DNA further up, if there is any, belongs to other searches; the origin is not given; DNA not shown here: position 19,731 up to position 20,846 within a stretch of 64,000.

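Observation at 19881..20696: Intact ORF encoding only the C-terminal ~270 aa of a type-2 isoleucyl-tRNA synthetase, fused behind purM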

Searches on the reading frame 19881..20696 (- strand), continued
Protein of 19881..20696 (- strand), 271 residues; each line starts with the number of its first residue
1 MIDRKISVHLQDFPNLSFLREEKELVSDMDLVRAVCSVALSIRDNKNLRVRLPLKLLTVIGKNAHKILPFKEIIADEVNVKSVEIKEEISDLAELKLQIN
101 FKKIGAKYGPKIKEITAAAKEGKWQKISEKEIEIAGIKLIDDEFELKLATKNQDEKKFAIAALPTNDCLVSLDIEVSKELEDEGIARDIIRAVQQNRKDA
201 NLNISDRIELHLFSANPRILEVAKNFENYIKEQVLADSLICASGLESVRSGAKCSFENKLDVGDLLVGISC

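Call 25: search_protein_families(library=pfam, proteins=[P0157, P0180, P0159, P0143, P0195, P0190, P0178, P0228, P0132, P0134], max_evalue=0.0001)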
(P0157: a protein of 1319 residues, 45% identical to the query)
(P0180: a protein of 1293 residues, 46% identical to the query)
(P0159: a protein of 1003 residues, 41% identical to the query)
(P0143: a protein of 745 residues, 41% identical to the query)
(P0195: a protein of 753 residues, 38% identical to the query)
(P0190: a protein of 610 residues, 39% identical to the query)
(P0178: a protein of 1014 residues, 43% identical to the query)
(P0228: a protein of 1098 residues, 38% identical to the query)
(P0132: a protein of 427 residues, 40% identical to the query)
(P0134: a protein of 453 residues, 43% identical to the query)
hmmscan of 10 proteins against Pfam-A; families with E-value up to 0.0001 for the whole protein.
P0157 (1319 aa): 6 families
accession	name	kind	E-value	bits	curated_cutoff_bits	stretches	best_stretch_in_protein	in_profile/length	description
PF00133.28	tRNA-synt_1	-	2.3e-122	409.2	22.7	1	20-899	2-409/414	tRNA synthetases class I (I, L, M and V)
PF04480.18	DUF559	-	1.9e-41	140.8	20.6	1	286-389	5-108/109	Protein of unknown function (DUF559)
PF19302.4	DUF5915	-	1.5e-33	116.4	27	1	1128-1314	2-191/195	Domain of unknown function (DUF5915)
PF08264.19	Anticodon_1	-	1e-28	100.5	25.1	1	952-1112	1-145/148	Anticodon-binding domain of tRNA ligase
PF09334.17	tRNA-synt_1g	-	3.3e-17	62.8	20.1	1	54-196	8-131/391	tRNA synthetases class I (M)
PF18741.7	MTES_1575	-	4.2e-07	30.4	38.2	1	303-382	6-89/96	REase_MTES_1575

P0180 (1293 aa): 5 families
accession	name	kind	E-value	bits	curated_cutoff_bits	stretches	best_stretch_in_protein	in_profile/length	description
PF00133.28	tRNA-synt_1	-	5.1e-133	444.3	22.7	1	22-848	2-412/414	tRNA synthetases class I (I, L, M and V)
PF19302.4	DUF5915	-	6e-28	98.1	27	1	1093-1288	2-191/195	Domain of unknown function (DUF5915)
PF08264.19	Anticodon_1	-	3.4e-25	89.1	25.1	1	911-1077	1-146/148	Anticodon-binding domain of tRNA ligase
PF13302.13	Acetyltransf_3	-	2e-20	74.3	25.4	1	302-445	1-137/138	Acetyltransferase (GNAT) domain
PF09334.17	tRNA-synt_1g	-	1.4e-12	47.6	20.1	1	57-121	8-71/391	tRNA synthetases class I (M)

P0159 (1003 aa): 3 families
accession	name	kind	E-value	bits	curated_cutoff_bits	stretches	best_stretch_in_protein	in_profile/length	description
PF00133.28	tRNA-synt_1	-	5e-70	236.8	22.7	1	117-349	185-410/414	tRNA synthetases class I (I, L, M and V)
PF19302.4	DUF5915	-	5.7e-32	111.3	27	1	566-758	2-193/195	Domain of unknown function (DUF5915)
PF08264.19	Anticodon_1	-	7.5e-24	84.7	25.1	1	401-549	1-145/148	Anticodon-binding domain of tRNA ligase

P0143 (745 aa): 4 families
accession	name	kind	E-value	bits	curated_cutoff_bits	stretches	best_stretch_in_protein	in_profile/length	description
PF00133.28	tRNA-synt_1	-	3.8e-69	233.9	22.7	1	62-338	179-409/414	tRNA synthetases class I (I, L, M and V)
PF19302.4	DUF5915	-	3e-33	115.5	27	1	552-736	2-191/195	Domain of unknown function (DUF5915)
PF08264.19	Anticodon_1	-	2.4e-29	102.5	25.1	1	391-536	1-146/148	Anticodon-binding domain of tRNA ligase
PF09334.17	tRNA-synt_1g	-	1.6e-07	30.8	20.1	0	99-184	167-248/391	tRNA synthetases class I (M)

P0195 (753 aa): 2 families
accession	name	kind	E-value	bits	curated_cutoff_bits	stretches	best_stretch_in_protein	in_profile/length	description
PF19302.4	DUF5915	-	2.6e-30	105.9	27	1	549-750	3-193/195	Domain of unknown function (DUF5915)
PF00133.28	tRNA-synt_1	-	1.1e-25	90.8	22.7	1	151-433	184-409/414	tRNA synthetases class I (I, L, M and V)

P0190 (610 aa): 3 families
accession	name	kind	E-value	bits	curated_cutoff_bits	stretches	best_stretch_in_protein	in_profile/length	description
PF00133.28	tRNA-synt_1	-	1.1e-47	163.2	22.7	1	8-188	236-410/414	tRNA synthetases class I (I, L, M and V)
PF19302.4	DUF5915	-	2.6e-31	109.1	27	1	406-604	2-192/195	Domain of unknown function (DUF5915)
PF08264.19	Anticodon_1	-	6e-28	98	25.1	1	240-383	1-145/148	Anticodon-binding domain of tRNA ligase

P0178 (1014 aa): 5 families
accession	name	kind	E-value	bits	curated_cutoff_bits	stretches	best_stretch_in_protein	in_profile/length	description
PF00133.28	tRNA-synt_1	-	3e-67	227.6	22.7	1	99-525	170-410/414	tRNA synthetases class I (I, L, M and V)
PF04480.18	DUF559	-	5.7e-40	136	20.6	1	102-207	4-108/109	Protein of unknown function (DUF559)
PF19302.4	DUF5915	-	3.1e-27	95.8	27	1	819-1012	2-194/195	Domain of unknown function (DUF5915)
PF08264.19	Anticodon_1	-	4.2e-24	85.5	25.1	1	600-788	1-145/148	Anticodon-binding domain of tRNA ligase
PF18741.7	MTES_1575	-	2e-10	41.1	38.2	1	129-207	12-96/96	REase_MTES_1575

P0228 (1098 aa): 5 families
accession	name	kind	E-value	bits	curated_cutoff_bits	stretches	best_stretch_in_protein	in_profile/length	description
PF00133.28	tRNA-synt_1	-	3.6e-122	408.5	22.7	1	23-681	2-409/414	tRNA synthetases class I (I, L, M and V)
PF19302.4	DUF5915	-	3.9e-27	95.5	27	1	898-1097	2-194/195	Domain of unknown function (DUF5915)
PF08264.19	Anticodon_1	-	1.8e-26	93.2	25.1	1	742-880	1-144/148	Anticodon-binding domain of tRNA ligase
PF09334.17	tRNA-synt_1g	-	1.5e-16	60.6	20.1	1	53-194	8-130/391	tRNA synthetases class I (M)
PF01406.26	tRNA-synt_1e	-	1.8e-05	24.7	27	1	622-676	229-282/301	tRNA synthetases class I (C) catalytic domain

P0132 (427 aa): 2 families
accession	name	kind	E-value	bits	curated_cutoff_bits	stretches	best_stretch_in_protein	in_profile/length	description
PF08264.19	Anticodon_1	-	3.6e-28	98.7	25.1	1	48-194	1-147/148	Anticodon-binding domain of tRNA ligase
PF19302.4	DUF5915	-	2.5e-27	96.2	27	1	210-392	3-181/195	Domain of unknown function (DUF5915)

P0134 (453 aa): 3 families
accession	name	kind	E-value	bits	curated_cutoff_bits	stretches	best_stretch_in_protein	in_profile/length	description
PF19302.4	DUF5915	-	7.5e-32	110.9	27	1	260-421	1-168/195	Domain of unknown function (DUF5915)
PF08264.19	Anticodon_1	-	2.4e-22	79.8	25.1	1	96-243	1-144/148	Anticodon-binding domain of tRNA ligase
PF00133.28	tRNA-synt_1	-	2.7e-08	33.5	22.7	1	2-43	368-409/414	tRNA synthetases class I (I, L, M and V)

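Call 26: find_encoding_contigs(protein=P0123, flank=10000, max_places=3)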
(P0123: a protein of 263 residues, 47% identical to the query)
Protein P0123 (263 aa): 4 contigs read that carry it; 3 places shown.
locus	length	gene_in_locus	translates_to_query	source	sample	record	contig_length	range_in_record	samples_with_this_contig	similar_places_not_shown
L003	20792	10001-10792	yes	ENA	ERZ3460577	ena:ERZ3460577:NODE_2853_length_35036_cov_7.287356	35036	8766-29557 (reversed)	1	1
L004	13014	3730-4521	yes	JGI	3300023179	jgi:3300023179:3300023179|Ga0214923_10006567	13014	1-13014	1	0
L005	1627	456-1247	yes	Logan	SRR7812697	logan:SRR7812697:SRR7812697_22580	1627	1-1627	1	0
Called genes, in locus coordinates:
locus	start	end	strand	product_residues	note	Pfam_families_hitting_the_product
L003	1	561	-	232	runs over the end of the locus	PF01569:PAP2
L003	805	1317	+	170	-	PF01252:Peptidase_A8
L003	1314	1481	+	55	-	-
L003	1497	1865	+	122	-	PF02699:YajC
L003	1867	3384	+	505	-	PF21760:SecD_1st, PF22599:SecDF_P1_head, PF02355:SecD_SecF_C, PF00873:ACR_tran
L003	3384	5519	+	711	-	PF04453:LptD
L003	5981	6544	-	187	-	PF08712:Nfu_N, PF01106:NifU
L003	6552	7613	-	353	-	PF01594:AI-2E_transport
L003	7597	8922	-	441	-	-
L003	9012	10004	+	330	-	PF00586:AIRS, PF02769:AIRS_C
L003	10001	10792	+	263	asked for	PF19302:DUF5915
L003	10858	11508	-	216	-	PF08241:Methyltransf_11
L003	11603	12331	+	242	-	PF18912:DZR_2, PF00156:Pribosyltran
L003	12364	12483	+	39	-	-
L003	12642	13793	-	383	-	PF04055:Radical_SAM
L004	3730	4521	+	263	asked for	PF19302:DUF5915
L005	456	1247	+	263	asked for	PF19302:DUF5915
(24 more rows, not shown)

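Call 28: find_encoding_contigs(protein=P0139, flank=10000, max_places=3)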
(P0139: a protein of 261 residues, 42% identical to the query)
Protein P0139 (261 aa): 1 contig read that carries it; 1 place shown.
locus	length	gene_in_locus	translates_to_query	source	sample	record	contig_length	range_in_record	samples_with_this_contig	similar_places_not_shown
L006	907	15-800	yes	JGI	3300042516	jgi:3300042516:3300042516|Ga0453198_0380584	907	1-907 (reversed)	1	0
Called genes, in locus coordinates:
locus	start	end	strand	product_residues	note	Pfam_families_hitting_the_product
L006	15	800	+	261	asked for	PF19302:DUF5915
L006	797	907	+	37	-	?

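Call 29: find_encoding_contigs(protein=P0155, flank=10000, max_places=3)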
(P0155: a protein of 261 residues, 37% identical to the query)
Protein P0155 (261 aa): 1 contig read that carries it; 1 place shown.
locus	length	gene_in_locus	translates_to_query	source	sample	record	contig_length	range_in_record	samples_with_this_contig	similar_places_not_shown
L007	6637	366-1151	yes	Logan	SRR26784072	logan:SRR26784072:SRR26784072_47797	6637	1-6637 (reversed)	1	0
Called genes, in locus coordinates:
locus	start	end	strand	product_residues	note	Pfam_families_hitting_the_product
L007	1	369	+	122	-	?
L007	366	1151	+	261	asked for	PF19302:DUF5915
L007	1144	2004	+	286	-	PF03331:LpxC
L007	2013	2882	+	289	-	PF02511:Thy1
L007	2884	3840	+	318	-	PF01040:UbiA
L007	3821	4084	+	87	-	PF03937:Sdh5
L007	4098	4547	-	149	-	-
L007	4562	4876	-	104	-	-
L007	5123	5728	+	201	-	PF05494:MlaC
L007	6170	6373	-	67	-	-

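Call 33: find_related_loci(query=A2, collection=genome_contigs, flank=10000)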
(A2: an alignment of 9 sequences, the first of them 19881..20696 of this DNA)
Query A2 (271 aa) in genome_contigs; peptide patterns used: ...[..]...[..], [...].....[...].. (x = any residue, [..] = any of these).
271 stretches matched a pattern; 101 encode a relative of the query (tblastn E <= 1e-3); the best 80 are kept; 80 distinct loci.
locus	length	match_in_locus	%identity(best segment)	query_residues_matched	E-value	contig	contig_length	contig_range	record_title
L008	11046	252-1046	80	1-269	2e-137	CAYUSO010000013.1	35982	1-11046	MAG TPA_asm: uncultured Rhizobium sp. isolate SRP257259_co1_339 genome assembly, contig: NODE_1193_length_35982_cov_10.2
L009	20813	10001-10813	77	1-271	1e-136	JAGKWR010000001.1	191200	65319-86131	MAG: Alphaproteobacteria bacterium isolate C8_D7_3 C8_D7_3_9, whole genome shotgun sequence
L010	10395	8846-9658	77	1-271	2e-135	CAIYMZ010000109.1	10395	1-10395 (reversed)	MAG: uncultured Alphaproteobacteria bacterium isolate Loclat_bin-14143 genome assembly, contig: bin-14143:109/175, whole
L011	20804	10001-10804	79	2-269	6e-135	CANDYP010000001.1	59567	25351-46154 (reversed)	MAG: Rickettsiales bacterium isolate NGIII-112018-84 genome assembly, contig: NGIII-112018-C648, whole genome shotgun se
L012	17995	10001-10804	77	1-268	9e-135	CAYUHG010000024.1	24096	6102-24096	MAG TPA_asm: uncultured Rhizobium sp. isolate SRP219642_co8_395 genome assembly, contig: NODE_2542_length_24096_cov_35.2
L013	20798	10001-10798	77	1-270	1e-134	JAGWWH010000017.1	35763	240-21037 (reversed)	MAG: Proteobacteria bacterium isolate REEB439 contig-150_1980, whole genome shotgun sequence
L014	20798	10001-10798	76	1-270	4e-134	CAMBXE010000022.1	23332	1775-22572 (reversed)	MAG: Rhizobium sp. Q54 isolate LH-05nov19-11 genome assembly, contig: LH-05nov19-C4455, whole genome shotgun sequence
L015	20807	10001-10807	77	1-269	2e-133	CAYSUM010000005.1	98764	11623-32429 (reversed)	MAG TPA_asm: uncultured Rhizobium sp. isolate SRP219642_co6_9 genome assembly, contig: NODE_93_length_98764_cov_156.9287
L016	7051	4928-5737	77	1-270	2e-132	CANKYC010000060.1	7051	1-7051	MAG: Rickettsiales bacterium isolate ZE05-15may19-8 genome assembly, contig: ZE05-15May19-c7548, whole genome shotgun se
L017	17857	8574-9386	75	1-270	1e-132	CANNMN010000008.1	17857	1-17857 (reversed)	MAG: Rickettsiales bacterium isolate ZH-Jul18-39 genome assembly, contig: ZH-Jul18-39.fna-C8, whole genome shotgun seque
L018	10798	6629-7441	75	1-270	1e-132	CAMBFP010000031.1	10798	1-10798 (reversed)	MAG: Rhizobium sp. Q54 isolate TrE-25oct19-106 genome assembly, contig: TrE-25oct19-C8553, whole genome shotgun sequence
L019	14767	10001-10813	74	1-270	2e-131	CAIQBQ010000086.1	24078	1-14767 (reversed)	MAG: uncultured Alphaproteobacteria bacterium isolate KTt_bin-0923 genome assembly, contig: bin-0923:086/160, whole geno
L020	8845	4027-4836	76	1-270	2e-131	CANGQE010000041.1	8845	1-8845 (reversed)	MAG: Rickettsiales bacterium isolate RE-14apr17-14 genome assembly, contig: RE-14Apr17-14.fna-C41, whole genome shotgun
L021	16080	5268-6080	74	1-270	3e-131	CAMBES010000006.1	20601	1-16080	MAG: Rhizobium sp. Q54 isolate TrE-03may19-89 genome assembly, contig: TrE-03may19-C2680, whole genome shotgun sequence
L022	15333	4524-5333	76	1-270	2e-130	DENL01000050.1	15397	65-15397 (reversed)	MAG TPA_asm: Rickettsiales bacterium UBA2645 UBA2645_contig_2912, whole genome shotgun sequence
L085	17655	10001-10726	48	3-249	7e-61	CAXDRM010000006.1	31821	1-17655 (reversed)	MAG TPA_asm: uncultured Rickettsiales bacterium isolate SRR5788144_binner23_Refined_1 genome assembly, contig: ERZ123006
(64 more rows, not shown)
